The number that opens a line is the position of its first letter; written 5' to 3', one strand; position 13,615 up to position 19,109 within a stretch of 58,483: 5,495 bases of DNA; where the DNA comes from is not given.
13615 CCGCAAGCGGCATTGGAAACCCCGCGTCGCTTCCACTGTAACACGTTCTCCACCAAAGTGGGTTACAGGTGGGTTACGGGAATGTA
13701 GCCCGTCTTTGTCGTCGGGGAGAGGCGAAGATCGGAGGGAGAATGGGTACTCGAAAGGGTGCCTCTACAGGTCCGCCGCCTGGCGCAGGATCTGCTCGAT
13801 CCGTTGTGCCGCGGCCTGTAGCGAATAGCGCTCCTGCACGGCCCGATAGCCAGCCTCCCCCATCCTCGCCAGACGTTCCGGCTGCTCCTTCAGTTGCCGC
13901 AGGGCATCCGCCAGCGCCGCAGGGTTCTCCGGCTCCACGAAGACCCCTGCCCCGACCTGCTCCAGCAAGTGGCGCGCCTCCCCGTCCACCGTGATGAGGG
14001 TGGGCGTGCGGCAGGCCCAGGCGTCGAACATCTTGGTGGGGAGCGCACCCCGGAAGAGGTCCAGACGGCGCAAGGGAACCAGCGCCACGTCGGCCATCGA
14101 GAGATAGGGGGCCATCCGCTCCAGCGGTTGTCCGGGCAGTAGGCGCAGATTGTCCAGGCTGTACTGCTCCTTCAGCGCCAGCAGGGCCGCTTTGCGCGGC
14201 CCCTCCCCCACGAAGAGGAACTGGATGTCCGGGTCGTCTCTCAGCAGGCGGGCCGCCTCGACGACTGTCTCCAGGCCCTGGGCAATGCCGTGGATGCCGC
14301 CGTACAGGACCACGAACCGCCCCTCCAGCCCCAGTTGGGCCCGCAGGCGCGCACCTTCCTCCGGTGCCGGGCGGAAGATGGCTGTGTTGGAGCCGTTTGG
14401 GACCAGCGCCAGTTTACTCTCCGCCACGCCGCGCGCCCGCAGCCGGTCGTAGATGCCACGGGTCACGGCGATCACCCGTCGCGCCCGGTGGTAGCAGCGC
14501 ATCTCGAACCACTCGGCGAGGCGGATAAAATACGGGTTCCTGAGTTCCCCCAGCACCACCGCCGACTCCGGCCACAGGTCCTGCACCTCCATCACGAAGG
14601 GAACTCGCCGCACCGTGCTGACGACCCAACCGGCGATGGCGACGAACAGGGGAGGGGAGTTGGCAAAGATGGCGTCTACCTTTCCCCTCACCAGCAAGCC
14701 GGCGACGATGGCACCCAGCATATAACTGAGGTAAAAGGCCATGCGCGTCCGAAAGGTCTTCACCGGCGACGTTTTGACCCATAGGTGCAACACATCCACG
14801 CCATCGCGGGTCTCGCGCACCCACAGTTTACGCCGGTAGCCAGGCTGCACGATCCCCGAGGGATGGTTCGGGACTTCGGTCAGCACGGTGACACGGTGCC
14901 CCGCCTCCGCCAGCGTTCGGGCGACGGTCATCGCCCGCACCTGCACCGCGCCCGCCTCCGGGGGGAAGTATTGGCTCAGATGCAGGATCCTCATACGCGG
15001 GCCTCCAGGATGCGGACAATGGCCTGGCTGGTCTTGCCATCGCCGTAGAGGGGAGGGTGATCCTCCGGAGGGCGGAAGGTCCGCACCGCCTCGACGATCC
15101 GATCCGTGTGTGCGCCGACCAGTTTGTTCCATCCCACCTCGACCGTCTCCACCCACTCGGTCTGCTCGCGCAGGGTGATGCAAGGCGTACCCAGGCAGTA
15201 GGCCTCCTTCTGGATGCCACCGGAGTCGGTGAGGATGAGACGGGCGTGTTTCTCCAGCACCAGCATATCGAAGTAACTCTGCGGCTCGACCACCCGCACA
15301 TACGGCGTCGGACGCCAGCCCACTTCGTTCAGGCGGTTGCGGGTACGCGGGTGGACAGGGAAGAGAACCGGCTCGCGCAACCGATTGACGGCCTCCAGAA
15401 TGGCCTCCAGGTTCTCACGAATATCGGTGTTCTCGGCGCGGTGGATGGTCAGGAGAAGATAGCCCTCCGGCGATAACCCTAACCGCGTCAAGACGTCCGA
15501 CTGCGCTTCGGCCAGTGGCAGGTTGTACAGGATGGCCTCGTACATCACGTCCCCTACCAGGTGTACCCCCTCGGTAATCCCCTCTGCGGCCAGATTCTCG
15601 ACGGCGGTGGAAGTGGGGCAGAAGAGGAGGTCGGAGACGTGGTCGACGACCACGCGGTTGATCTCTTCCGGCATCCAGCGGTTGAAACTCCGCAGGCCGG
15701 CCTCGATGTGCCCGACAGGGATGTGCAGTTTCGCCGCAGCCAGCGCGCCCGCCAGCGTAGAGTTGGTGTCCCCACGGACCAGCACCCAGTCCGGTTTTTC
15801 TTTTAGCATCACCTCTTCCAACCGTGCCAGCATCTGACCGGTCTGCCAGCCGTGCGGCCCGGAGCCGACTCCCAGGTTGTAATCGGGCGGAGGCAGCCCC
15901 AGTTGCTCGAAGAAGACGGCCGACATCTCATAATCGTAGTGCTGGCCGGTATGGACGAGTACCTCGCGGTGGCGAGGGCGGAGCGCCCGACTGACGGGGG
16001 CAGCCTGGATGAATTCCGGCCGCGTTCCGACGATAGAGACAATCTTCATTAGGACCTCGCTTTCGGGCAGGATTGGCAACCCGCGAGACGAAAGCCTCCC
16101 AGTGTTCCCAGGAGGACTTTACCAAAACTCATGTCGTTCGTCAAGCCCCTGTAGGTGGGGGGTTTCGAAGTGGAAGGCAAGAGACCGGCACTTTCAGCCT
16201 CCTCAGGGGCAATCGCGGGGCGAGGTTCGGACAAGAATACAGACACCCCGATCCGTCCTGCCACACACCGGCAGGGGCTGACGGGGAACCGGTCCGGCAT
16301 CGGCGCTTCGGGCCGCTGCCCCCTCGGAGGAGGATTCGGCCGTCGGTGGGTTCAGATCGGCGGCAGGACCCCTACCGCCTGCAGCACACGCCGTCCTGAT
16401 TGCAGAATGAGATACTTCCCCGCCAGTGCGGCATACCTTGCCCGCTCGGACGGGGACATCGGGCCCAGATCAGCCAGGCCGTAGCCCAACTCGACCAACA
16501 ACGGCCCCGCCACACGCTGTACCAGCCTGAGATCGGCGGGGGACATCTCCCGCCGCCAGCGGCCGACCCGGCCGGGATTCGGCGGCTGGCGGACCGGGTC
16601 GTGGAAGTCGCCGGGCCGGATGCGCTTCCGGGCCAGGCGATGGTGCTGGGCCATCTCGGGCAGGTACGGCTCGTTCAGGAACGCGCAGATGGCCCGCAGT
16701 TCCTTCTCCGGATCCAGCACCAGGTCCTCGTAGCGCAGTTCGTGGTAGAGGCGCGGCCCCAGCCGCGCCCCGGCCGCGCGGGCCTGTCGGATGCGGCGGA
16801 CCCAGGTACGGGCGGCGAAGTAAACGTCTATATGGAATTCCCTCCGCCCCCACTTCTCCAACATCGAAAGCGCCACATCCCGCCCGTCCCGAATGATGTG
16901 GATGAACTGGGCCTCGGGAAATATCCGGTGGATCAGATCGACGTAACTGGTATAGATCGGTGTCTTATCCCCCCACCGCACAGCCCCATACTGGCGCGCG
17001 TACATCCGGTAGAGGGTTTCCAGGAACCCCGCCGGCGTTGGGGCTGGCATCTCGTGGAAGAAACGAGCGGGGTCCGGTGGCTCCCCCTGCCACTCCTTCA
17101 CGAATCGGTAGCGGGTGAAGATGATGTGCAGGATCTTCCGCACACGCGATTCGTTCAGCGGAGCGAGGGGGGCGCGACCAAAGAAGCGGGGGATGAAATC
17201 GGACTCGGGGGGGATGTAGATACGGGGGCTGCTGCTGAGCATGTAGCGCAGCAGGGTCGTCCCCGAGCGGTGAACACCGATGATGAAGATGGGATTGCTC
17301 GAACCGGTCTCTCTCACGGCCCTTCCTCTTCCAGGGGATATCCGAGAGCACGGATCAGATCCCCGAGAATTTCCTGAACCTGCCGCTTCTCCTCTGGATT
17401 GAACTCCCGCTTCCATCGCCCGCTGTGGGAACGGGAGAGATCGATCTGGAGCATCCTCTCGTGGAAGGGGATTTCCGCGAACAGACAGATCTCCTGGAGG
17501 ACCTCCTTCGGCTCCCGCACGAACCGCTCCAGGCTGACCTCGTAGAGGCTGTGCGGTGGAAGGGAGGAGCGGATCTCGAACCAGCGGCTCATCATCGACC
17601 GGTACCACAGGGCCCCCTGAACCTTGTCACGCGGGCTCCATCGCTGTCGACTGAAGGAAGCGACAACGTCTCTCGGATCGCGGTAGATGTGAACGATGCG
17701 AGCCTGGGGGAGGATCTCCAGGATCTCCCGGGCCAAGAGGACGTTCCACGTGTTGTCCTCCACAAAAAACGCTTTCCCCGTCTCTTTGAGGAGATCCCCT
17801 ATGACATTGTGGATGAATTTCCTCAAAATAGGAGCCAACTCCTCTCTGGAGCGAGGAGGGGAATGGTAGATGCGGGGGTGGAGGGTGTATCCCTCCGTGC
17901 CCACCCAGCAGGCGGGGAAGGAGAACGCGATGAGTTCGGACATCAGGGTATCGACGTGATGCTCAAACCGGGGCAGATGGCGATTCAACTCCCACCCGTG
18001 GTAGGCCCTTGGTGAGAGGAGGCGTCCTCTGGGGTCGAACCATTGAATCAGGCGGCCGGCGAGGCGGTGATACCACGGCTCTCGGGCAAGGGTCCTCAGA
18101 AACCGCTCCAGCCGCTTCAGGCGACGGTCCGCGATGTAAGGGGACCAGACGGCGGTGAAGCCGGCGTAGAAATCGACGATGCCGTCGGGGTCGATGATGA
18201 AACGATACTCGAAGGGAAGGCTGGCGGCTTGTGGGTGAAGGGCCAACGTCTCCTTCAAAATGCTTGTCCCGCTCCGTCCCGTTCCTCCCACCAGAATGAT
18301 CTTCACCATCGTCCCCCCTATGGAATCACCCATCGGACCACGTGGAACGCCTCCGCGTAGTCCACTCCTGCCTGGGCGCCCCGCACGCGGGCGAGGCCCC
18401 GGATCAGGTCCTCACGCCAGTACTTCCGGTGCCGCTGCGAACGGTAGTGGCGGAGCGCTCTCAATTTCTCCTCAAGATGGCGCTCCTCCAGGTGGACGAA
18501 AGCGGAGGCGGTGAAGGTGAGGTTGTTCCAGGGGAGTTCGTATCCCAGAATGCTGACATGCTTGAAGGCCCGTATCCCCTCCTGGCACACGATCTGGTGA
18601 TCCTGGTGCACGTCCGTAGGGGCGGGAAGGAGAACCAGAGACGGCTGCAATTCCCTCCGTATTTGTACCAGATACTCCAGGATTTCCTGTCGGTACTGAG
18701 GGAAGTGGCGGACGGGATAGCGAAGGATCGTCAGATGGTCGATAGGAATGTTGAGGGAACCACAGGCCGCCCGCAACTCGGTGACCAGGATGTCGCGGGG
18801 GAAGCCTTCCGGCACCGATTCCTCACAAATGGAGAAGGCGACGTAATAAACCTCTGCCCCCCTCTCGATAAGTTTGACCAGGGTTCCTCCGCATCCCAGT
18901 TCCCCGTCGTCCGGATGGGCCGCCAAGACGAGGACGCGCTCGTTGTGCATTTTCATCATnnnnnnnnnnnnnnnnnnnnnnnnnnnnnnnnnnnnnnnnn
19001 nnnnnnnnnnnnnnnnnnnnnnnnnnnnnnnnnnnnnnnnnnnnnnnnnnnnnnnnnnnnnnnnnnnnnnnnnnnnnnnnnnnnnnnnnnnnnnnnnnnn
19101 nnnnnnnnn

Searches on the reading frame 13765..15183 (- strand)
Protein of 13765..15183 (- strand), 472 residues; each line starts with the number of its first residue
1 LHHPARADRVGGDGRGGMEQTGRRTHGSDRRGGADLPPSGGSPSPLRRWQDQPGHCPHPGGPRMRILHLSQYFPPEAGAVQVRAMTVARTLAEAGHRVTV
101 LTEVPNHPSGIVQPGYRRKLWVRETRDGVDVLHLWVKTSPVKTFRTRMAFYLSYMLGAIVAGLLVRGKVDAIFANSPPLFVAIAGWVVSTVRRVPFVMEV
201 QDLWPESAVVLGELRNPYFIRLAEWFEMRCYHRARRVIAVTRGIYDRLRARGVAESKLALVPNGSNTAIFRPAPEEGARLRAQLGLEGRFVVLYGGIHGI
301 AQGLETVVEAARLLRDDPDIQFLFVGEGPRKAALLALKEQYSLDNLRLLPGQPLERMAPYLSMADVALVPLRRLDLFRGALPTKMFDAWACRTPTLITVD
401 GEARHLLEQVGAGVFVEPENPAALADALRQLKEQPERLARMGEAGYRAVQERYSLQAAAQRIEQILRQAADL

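Call 51: search_protein_families(library=pfam, proteins=[window:13765-15183:-], max_evalue=0.00001)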
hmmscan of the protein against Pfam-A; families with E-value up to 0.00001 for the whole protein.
window:13765-15183:- (472 aa): 5 families
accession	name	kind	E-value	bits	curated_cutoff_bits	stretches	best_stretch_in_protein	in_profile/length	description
PF13579.12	Glyco_trans_4_4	-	3.8e-23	83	29.7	1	78-264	1-158/158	Glycosyl transferase 4-like domain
PF00534.26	Glycos_transf_1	-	1.1e-22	80.8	26.4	1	281-447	6-171/172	Glycosyl transferases group 1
PF13692.12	Glyco_trans_1_4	-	1.2e-17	64.9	27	1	291-431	4-139/142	Glycosyl transferases group 1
PF13439.12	Glyco_transf_4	-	4.3e-17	63.1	28.5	1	80-267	4-168/170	Glycosyltransferase Family 4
PF13524.12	Glyco_trans_1_2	-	2.4e-10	40.9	25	1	314-463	9-143/144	Glycosyl transferase-like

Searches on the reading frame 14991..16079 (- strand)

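Call 51: search_protein_families(library=pfam, proteins=[window:14991-16079:-], max_evalue=0.00001)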
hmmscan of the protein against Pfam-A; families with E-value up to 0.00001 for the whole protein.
window:14991-16079:- (362 aa): 2 families
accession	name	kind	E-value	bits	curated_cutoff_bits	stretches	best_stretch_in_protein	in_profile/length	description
PF02350.25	Epimerase_2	-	2e-109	366.1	30.6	1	37-359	9-347/347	UDP-N-acetylglucosamine 2-epimerase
PF13579.12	Glyco_trans_4_4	-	8.2e-06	26.7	29.7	0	29-169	10-148/158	Glycosyl transferase 4-like domain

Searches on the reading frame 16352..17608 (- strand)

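Call 51: search_protein_families(library=pfam, proteins=[window:16352-17608:-], max_evalue=0.00001)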
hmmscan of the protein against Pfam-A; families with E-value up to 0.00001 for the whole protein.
window:16352-17608:- (418 aa): 2 families
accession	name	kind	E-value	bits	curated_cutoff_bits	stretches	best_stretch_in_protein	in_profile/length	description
PF13469.12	Sulfotransfer_3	-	8.8e-42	144.2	27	1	106-315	1-214/216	Sulfotransferase family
PF00685.33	Sulfotransfer_1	-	1.1e-09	38.5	22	1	106-368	3-248/255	Sulfotransferase domain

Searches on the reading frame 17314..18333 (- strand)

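Call 51: search_protein_families(library=pfam, proteins=[window:17314-18333:-], max_evalue=0.00001)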
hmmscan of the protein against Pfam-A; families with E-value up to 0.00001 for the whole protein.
window:17314-18333:- (339 aa): 2 families
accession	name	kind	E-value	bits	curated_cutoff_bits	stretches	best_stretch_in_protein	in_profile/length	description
PF13469.12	Sulfotransfer_3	-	1.1e-22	81.8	27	1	162-292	74-216/216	Sulfotransferase family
PF00685.33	Sulfotransfer_1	-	8.2e-11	42.2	22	1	209-296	89-189/255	Sulfotransferase domain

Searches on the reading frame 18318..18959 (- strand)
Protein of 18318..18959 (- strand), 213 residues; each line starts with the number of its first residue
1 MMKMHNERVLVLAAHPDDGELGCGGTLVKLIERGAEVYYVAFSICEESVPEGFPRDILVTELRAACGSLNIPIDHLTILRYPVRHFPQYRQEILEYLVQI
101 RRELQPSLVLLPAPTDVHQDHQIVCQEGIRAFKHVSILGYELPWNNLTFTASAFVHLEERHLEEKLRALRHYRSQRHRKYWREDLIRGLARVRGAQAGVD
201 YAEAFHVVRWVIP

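Call 51: search_protein_families(library=pfam, proteins=[window:18318-18959:-], max_evalue=0.00001)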
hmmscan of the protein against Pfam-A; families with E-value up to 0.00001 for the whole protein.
window:18318-18959:- (213 aa): 1 family
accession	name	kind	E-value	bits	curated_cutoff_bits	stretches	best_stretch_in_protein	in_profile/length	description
PF02585.22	PIG-L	-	5.1e-19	69.5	28.2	1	10-128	1-125/129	GlcNAc-PI de-N-acetylase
